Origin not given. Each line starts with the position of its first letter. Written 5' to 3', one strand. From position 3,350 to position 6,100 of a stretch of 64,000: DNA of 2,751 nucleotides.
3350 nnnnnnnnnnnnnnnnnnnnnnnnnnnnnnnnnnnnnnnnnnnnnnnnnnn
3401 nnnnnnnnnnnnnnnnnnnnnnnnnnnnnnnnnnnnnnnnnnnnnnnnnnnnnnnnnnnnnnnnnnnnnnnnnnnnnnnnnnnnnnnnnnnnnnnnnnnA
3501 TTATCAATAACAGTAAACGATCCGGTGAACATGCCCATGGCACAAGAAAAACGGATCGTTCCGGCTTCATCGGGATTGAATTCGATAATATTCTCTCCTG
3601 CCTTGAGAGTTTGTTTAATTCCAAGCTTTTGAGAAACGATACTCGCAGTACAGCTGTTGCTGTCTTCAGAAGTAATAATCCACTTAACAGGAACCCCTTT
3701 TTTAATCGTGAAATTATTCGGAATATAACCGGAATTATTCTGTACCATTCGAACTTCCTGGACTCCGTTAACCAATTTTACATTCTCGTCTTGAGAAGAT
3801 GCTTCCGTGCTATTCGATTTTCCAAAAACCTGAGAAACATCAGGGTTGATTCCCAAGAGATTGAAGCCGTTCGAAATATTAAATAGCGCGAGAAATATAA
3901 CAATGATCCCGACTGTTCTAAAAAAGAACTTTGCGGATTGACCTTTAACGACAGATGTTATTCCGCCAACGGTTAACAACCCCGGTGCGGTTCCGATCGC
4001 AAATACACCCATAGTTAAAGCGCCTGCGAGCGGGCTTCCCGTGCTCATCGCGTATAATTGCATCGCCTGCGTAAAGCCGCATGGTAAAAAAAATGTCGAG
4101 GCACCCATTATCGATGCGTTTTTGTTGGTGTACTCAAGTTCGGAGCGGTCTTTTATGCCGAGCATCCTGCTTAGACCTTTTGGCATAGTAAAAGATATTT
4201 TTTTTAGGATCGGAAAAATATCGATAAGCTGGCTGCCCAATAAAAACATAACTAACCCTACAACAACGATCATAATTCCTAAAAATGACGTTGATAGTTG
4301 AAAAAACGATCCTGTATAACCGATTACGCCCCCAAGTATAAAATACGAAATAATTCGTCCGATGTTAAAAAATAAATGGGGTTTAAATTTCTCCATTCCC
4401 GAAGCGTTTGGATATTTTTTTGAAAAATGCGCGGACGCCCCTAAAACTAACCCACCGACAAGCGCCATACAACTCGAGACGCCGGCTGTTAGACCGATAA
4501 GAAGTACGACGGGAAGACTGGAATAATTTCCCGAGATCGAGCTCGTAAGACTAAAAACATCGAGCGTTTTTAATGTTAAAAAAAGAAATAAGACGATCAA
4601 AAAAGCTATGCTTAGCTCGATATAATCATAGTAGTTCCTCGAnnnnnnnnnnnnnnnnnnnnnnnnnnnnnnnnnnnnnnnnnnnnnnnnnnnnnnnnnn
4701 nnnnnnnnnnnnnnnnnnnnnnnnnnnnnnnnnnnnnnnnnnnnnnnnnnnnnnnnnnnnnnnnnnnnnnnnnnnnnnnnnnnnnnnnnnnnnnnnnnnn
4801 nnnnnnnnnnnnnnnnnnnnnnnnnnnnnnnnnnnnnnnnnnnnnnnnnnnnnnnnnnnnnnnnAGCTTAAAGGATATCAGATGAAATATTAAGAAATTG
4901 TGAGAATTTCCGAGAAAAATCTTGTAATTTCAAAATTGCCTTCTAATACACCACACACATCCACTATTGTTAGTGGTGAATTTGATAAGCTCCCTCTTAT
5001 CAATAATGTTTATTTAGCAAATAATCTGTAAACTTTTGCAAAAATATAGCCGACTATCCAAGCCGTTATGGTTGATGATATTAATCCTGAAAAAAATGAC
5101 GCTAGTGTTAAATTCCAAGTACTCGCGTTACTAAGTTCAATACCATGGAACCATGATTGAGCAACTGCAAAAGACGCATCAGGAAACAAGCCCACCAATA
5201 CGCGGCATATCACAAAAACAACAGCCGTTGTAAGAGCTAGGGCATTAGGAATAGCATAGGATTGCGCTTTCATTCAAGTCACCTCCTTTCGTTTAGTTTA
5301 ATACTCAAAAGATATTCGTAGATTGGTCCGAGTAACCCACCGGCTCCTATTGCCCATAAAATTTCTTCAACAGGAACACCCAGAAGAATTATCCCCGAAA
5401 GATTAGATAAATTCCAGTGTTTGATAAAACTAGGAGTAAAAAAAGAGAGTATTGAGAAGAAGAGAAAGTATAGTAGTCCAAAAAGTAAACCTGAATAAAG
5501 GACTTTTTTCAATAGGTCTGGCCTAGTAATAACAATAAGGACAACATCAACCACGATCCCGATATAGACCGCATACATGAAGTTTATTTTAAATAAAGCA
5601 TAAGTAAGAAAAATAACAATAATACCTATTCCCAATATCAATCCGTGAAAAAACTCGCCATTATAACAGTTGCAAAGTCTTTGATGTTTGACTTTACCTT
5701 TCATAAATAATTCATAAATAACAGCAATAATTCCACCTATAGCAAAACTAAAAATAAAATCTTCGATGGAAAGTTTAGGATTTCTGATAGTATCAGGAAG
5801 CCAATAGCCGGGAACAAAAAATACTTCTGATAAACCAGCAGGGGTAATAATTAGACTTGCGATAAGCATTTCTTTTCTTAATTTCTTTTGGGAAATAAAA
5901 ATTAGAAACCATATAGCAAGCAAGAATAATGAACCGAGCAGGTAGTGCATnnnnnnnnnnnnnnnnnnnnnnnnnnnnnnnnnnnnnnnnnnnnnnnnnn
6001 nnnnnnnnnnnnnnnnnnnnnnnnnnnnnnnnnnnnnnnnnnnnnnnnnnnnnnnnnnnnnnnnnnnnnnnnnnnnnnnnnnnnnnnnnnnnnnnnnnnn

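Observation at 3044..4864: Unusual fusion: HMA domain, permease, Cys-rich linker and tandem cupredoxin-like domains with C..M sites lacking the canonical His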

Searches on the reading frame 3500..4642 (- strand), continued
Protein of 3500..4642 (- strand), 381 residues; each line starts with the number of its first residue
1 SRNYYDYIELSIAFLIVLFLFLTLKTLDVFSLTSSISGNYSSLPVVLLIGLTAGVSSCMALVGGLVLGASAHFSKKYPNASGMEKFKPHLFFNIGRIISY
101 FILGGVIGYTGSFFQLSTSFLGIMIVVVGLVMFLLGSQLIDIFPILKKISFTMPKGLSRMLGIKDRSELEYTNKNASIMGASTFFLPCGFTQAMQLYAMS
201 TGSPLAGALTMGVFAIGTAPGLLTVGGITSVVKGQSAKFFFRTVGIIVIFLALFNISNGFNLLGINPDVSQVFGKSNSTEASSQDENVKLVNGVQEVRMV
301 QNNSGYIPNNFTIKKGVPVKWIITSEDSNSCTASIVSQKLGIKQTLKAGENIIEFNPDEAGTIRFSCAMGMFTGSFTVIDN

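Call 76: get_annotated_region(hit=H3, flank=5000)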
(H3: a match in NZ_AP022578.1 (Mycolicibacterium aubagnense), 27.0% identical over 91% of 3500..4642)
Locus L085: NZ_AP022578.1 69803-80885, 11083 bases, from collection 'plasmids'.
description: Mycolicibacterium aubagnense strain JCM 15296 plasmid pJCM15296, complete sequence
organism: Mycolicibacterium aubagnense (NCBI taxid 319707)
taxonomy: Bacteria; Actinomycetota; Actinomycetes; Mycobacteriales; Mycobacteriaceae; Mycolicibacterium; Mycolicibacterium aubagnense
host: -; source: -; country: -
typing (MOB-suite, as given by PLSDB): non-mobilizable
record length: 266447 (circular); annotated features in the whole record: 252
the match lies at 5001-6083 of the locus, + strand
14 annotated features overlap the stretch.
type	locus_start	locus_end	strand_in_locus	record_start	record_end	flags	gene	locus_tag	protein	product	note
CDS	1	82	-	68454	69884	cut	-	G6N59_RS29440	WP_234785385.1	HAMP domain-containing sensor histidine kinase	GO:0007165 - signal transduction [Evidence IEA]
CDS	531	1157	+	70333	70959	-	-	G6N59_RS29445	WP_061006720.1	phosphatase PAP2 family protein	-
CDS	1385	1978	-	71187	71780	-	-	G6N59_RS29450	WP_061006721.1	TlpA disulfide reductase family protein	-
CDS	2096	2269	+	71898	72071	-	-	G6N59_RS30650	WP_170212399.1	hypothetical protein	-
CDS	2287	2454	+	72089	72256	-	-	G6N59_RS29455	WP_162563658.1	hypothetical protein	-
CDS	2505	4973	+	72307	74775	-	-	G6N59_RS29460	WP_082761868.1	heavy metal translocating P-type ATPase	GO:0006812 - monoatomic cation transport [Evidence IEA]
CDS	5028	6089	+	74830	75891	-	-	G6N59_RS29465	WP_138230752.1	sulfite exporter TauE/SafE family protein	-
CDS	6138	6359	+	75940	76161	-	-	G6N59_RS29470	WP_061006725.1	heavy-metal-associated domain-containing protein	-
CDS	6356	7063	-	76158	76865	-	-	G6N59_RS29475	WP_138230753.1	hypothetical protein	-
CDS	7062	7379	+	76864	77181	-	-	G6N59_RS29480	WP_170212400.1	hypothetical protein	-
CDS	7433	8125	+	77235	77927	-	-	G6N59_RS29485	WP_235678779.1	hypothetical protein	-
CDS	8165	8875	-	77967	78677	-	-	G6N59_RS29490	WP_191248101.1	cation transporter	GO:0006812 - monoatomic cation transport [Evidence IEA]; GO:0055085 - transmembrane transport [Evidence IEA]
CDS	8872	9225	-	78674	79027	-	-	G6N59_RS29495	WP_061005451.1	metalloregulator ArsR/SmtB family transcription factor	GO:0006355 - regulation of DNA-templated transcription [Evidence IEA]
CDS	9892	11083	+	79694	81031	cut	-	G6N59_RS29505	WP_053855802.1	IS256 family transposase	-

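Call 77: get_annotated_region(hit=H5, flank=5000)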
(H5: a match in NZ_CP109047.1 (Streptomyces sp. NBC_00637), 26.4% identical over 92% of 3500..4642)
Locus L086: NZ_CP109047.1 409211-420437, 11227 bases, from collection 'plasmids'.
description: Streptomyces sp. NBC_00637 strain NBC 00637 plasmid unnamed1, complete sequence
organism: Streptomyces sp. NBC_00637 (NCBI taxid 2903667)
taxonomy: Bacteria; Actinomycetota; Actinomycetes; Kitasatosporales; Streptomycetaceae; Streptomyces; Streptomyces sp. NBC 00637
host: -; source: -; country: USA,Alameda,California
typing (MOB-suite, as given by PLSDB): non-mobilizable
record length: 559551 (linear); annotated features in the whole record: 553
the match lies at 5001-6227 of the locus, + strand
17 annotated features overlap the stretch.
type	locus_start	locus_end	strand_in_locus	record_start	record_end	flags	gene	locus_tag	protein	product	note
CDS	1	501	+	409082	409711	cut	-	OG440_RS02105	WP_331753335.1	class I SAM-dependent methyltransferase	-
CDS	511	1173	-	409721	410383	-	-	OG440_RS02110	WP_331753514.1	TlpA disulfide reductase family protein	-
CDS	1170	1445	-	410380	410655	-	-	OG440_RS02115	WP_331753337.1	hypothetical protein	-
CDS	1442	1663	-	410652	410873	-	-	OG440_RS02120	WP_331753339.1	hypothetical protein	-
CDS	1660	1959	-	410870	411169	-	-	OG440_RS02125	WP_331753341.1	glutaredoxin family protein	-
CDS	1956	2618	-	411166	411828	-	-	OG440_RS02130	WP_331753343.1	peroxiredoxin family protein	-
CDS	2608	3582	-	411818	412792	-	-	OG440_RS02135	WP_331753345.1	cytochrome c biogenesis protein CcdA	GO:0017004 - cytochrome complex assembly [Evidence IEA]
CDS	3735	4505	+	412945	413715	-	-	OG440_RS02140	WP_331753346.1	cytochrome c biogenesis protein CcdA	GO:0017004 - cytochrome complex assembly [Evidence IEA]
CDS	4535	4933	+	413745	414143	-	-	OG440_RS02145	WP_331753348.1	hypothetical protein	-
CDS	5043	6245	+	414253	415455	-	-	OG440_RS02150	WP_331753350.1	sulfite exporter TauE/SafE family protein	-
CDS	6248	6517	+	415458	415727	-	-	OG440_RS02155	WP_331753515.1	cation transporter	-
CDS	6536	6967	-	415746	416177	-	-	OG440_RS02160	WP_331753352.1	heavy metal-responsive transcriptional regulator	-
CDS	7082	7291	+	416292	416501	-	-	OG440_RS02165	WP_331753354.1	heavy-metal-associated domain-containing protein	-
CDS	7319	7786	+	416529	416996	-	-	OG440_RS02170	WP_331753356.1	hypothetical protein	-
CDS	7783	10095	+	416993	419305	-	-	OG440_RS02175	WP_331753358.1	heavy metal translocating P-type ATPase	GO:0006812 - monoatomic cation transport [Evidence IEA]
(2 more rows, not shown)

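Call 78: get_annotated_region(hit=H7, flank=5000)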
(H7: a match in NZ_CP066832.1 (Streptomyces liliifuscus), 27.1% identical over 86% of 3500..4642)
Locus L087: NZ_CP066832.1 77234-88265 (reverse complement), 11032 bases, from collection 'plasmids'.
description: Streptomyces liliifuscus strain ZYC-3 plasmid unnamed1
organism: Streptomyces liliifuscus (NCBI taxid 2797636)
taxonomy: Bacteria; Actinomycetota; Actinomycetes; Kitasatosporales; Streptomycetaceae; Streptomyces; Streptomyces liliifuscus
host: -; source: whole organism,soil; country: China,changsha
typing (MOB-suite, as given by PLSDB): non-mobilizable
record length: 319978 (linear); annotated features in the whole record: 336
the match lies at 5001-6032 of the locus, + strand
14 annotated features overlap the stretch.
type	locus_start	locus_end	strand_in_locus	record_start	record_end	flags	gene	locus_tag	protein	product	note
CDS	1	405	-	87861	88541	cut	-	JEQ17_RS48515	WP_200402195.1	peroxiredoxin family protein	-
CDS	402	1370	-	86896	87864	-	-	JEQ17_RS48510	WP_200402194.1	cytochrome c biogenesis protein CcdA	GO:0017004 - cytochrome complex assembly [Evidence IEA]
CDS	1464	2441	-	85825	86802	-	-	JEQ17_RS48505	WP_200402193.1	M56 family metallopeptidase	-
CDS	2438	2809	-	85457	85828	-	-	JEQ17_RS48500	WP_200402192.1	BlaI/MecI/CopY family transcriptional regulator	GO:0045892 - negative regulation of DNA-templated transcription [Evidence IEA]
CDS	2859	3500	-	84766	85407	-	-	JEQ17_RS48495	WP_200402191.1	class I SAM-dependent methyltransferase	-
CDS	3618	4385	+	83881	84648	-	-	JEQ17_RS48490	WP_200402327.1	cytochrome c biogenesis protein CcdA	GO:0017004 - cytochrome complex assembly [Evidence IEA]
CDS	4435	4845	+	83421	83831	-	-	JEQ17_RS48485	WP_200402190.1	hypothetical protein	-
CDS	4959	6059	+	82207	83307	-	-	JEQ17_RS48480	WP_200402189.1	sulfite exporter TauE/SafE family protein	-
CDS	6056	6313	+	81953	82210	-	-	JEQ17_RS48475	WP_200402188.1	cation transporter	-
CDS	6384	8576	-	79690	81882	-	-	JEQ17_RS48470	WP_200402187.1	heavy metal translocating P-type ATPase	GO:0006812 - monoatomic cation transport [Evidence IEA]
CDS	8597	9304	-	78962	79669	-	-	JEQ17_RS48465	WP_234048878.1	tRNA-dependent cyclodipeptide synthase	-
CDS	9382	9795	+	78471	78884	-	-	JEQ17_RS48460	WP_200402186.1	heavy metal-responsive transcriptional regulator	-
CDS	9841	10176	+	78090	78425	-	-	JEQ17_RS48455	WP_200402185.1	metalloregulator ArsR/SmtB family transcription factor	GO:0006355 - regulation of DNA-templated transcription [Evidence IEA]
CDS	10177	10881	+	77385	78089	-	-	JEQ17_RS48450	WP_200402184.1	cation transporter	GO:0006812 - monoatomic cation transport [Evidence IEA]; GO:0055085 - transmembrane transport [Evidence IEA]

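Call 82: search_protein_families(library=pfam, proteins=[L086:6248-6517:+, L087:6056-6313:+, L081:7099-7317:+, L082:7009-7233:+, L083:7058-7279:+, L085:6138-6359:+, L086:5043-6245:+, L081:6010-7056:+, P0198], max_evalue=0.001)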
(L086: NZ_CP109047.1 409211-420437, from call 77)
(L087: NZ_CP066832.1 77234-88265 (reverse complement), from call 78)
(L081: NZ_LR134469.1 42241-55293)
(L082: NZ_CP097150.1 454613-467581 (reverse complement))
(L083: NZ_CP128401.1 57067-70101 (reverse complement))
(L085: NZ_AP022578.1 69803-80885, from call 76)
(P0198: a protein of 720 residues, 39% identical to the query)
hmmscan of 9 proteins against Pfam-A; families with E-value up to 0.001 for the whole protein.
L086:6248-6517:+ (89 aa): 1 family
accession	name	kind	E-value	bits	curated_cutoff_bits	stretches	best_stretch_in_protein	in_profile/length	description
PF00403.32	HMA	-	2.2e-10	41.2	24.8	1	22-81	2-60/62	Heavy-metal-associated domain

L087:6056-6313:+ (85 aa): 1 family
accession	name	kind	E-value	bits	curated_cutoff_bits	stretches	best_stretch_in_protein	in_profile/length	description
PF00403.32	HMA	-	1.5e-13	51.3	24.8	1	18-80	1-62/62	Heavy-metal-associated domain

L081:7099-7317:+ (72 aa): 1 family
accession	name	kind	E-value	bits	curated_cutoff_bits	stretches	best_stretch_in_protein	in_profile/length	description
PF00403.32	HMA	-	2.3e-13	50.8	24.8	1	6-66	1-61/62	Heavy-metal-associated domain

L082:7009-7233:+ (74 aa): 1 family
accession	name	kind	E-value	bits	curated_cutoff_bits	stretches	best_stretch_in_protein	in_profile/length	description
PF00403.32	HMA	-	7.6e-13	49.1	24.8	1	6-66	2-62/62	Heavy-metal-associated domain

L083:7058-7279:+ (73 aa): 1 family
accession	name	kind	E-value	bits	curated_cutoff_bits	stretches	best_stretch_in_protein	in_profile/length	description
PF00403.32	HMA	-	1.2e-15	58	24.8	1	6-66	2-62/62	Heavy-metal-associated domain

L085:6138-6359:+ (73 aa): 1 family
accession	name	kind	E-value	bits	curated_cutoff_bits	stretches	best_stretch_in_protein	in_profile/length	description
PF00403.32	HMA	-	7.2e-15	55.6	24.8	1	6-67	1-62/62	Heavy-metal-associated domain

L086:5043-6245:+ (400 aa): 2 families
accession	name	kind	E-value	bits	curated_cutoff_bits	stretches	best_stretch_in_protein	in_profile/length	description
PF13386.12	DsbD_2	-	6.7e-24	85.3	24.9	1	94-253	36-198/199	Cytochrome C biogenesis protein transmembrane region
PF13473.12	Cupredoxin_1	-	9.7e-11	42.1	27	1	310-395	17-102/104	Cupredoxin-like domain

L081:6010-7056:+ (348 aa): 2 families
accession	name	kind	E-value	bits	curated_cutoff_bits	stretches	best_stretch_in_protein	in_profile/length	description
PF13386.12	DsbD_2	-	2.4e-27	96.6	24.9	1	6-221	2-198/199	Cytochrome C biogenesis protein transmembrane region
PF13473.12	Cupredoxin_1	-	7.1e-13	48.9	27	1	256-347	16-104/104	Cupredoxin-like domain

P0198 (720 aa): 7 families
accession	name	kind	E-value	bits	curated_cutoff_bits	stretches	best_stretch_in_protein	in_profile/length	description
PF13386.12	DsbD_2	-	3.7e-37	128.6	24.9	1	133-337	2-198/199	Cytochrome C biogenesis protein transmembrane region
PF01323.26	DSBA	-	1.1e-24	87.7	25.6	1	553-699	2-190/191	DSBA-like thioredoxin domain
PF13462.12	Thioredoxin_4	-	8.1e-19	68.8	23.2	1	539-701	3-165/165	Thioredoxin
PF18312.6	ScsC_N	-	7.3e-09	35.6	25.8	1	486-519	1-34/34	Copper resistance protein ScsC N-terminal domain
PF00403.32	HMA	-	1.2e-08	35.6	24.8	1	15-73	2-61/62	Heavy-metal-associated domain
PF13473.12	Cupredoxin_1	-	6.6e-06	26.5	27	1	370-453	18-100/104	Cupredoxin-like domain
PF13743.12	Thioredoxin_5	-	0.00015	22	27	1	631-681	113-163/186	Thioredoxin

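Call 83: get_annotated_region(hit=H12, flank=5000)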
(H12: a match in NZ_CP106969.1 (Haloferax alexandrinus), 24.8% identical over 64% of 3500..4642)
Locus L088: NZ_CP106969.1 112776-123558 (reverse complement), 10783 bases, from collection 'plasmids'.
description: Haloferax alexandrinus strain BNX82 plasmid pBNX82-3, complete sequence
organism: Haloferax alexandrinus (NCBI taxid 114529)
taxonomy: Archaea; Euryarchaeota; Halobacteria; Halobacteriales; Haloferacaceae; Haloferax; Haloferax alexandrinus
host: -; source: -; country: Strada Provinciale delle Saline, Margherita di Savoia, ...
typing (MOB-suite, as given by PLSDB): non-mobilizable
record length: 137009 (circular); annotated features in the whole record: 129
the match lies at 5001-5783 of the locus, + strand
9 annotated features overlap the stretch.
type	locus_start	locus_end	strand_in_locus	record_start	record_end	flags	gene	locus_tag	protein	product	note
CDS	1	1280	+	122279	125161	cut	-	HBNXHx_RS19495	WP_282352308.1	bacterio-opsin activator domain-containing protein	-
CDS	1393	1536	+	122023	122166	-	-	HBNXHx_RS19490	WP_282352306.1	rubrerythrin-like domain-containing protein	-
CDS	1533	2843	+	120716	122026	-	gdhB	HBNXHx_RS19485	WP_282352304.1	glutamate dehydrogenase GdhB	-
CDS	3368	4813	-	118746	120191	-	-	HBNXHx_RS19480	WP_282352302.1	amidase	-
CDS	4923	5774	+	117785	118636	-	-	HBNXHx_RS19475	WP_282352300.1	sulfite exporter TauE/SafE family protein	-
CDS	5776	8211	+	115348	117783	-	-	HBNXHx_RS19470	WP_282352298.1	heavy metal translocating P-type ATPase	-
CDS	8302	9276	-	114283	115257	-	-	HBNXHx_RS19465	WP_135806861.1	deoxyhypusine synthase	-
CDS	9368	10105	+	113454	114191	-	-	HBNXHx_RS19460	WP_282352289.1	uroporphyrinogen-III synthase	-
CDS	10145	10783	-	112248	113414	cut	-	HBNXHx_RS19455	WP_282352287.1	MFS transporter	-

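Call 84: get_annotated_region(hit=H13, flank=5000)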
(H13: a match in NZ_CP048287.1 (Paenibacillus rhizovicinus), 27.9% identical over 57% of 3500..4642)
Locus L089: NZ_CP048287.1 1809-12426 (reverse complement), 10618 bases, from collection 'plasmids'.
description: Paenibacillus rhizovicinus strain 14171R-81 plasmid unnamed1, complete sequence
organism: Paenibacillus rhizovicinus (NCBI taxid 2704463)
taxonomy: Bacteria; Bacillota; Bacilli; Bacillales; Paenibacillaceae; Paenibacillus; Paenibacillus rhizovicinus
host: -; source: cell culture,rhizosphere soil of tomato plants; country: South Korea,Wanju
typing (MOB-suite, as given by PLSDB): non-mobilizable
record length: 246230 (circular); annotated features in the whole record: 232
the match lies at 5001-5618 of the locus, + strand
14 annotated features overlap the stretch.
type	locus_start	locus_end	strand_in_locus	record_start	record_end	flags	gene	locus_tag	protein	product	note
CDS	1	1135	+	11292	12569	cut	-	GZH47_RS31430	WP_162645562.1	right-handed parallel beta-helix repeat-containing protein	-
CDS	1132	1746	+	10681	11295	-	-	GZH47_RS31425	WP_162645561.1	nitrous oxide reductase accessory protein NosL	-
CDS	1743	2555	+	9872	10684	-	-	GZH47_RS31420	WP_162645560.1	ABC transporter permease subunit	GO:0055085 - transmembrane transport [Evidence IEA]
CDS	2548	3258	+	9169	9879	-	-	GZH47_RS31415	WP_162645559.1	ABC transporter ATP-binding protein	-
CDS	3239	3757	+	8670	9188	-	-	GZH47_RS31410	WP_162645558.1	redoxin domain-containing protein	-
CDS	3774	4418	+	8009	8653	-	-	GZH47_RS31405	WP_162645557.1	response regulator transcription factor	GO:0000160 - phosphorelay signal transduction system [Evidence IEA]; GO:0006355 - regulation of DNA-templated ...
CDS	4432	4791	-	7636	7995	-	-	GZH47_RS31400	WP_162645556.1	cytochrome c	-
CDS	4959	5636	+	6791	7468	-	-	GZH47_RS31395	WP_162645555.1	sulfite exporter TauE/SafE family protein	-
CDS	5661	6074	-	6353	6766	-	-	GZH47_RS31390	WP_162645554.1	FixH family protein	-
CDS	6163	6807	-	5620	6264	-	-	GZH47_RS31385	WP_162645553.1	SCO family protein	-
CDS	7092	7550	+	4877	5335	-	-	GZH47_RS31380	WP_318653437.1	FixH family protein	-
CDS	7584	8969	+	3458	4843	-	-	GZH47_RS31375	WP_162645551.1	PepSY domain-containing protein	-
CDS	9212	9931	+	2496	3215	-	-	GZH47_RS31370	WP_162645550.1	response regulator transcription factor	GO:0000160 - phosphorelay signal transduction system [Evidence IEA]; GO:0006355 - regulation of DNA-templated ...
CDS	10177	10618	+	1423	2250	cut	-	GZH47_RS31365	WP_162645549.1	histidine kinase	GO:0000160 - phosphorelay signal transduction system [Evidence IEA]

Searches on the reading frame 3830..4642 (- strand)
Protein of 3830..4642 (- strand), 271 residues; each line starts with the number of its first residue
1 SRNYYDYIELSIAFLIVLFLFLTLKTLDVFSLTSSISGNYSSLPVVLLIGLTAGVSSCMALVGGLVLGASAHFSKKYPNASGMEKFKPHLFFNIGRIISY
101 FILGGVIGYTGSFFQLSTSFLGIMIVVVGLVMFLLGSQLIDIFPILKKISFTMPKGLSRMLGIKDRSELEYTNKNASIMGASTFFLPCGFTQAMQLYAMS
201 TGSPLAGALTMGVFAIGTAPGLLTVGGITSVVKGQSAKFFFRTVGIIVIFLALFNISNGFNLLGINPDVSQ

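Call 46: predict_structure(alignment_id=A2)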
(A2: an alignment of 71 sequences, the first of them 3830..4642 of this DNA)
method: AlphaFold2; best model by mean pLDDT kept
length: 271 residues; sequences in the alignment: 71
mean_pLDDT: 69.7   pTM: 0.64
mean pLDDT of the five models: 69.7, 69.2, 66.8, 66.6, 64.7
residues with pLDDT >= 90: 3; 70-90: 157; 50-70: 73; < 50: 38
segments of 3 or more residues with pLDDT < 50: 30-37, 146-170, 269-271
pLDDT, mean of each block of 10 residues (from residue 1): 62 73 61 48 80 66 59 66 74 87 86 69 79 76 51 45 43 73 75 81 86 87 73 66 76 79 63 39
secondary structure, 60 per line:
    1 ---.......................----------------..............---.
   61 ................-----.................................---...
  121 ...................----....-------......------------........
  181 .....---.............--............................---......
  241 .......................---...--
elements in order: H4-26 H43-56 H60-76 H82-114 H118-139 H144-147 H155-160 H173-185 H189-201 H204-231 H235-263

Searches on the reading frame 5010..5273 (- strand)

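Call 9: search_protein_families(library=pfam, proteins=[window:5010-5273:-], max_evalue=0.01)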
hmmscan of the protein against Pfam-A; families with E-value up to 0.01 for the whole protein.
window:5010-5273:- (87 aa): 2 families
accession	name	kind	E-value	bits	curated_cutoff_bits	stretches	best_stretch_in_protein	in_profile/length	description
PF18926.5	DUF5676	-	3.5e-18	66.7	27.6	1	8-83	5-80/82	2TM family of unknown function (DUF5676)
PF03348.21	Serinc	-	0.0085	15.5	24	1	12-78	141-205/434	Serine incorporator (Serinc)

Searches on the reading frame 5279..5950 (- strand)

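Call 9: search_protein_families(library=pfam, proteins=[window:5279-5950:-], max_evalue=0.01)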
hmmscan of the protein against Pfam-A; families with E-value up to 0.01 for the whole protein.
window:5279-5950:- (223 aa): 1 family
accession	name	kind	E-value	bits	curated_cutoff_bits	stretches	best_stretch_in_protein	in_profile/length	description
PF18916.5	Lycopene_cyc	-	3.3e-16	60.1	27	1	124-214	2-92/92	Lycopene cyclase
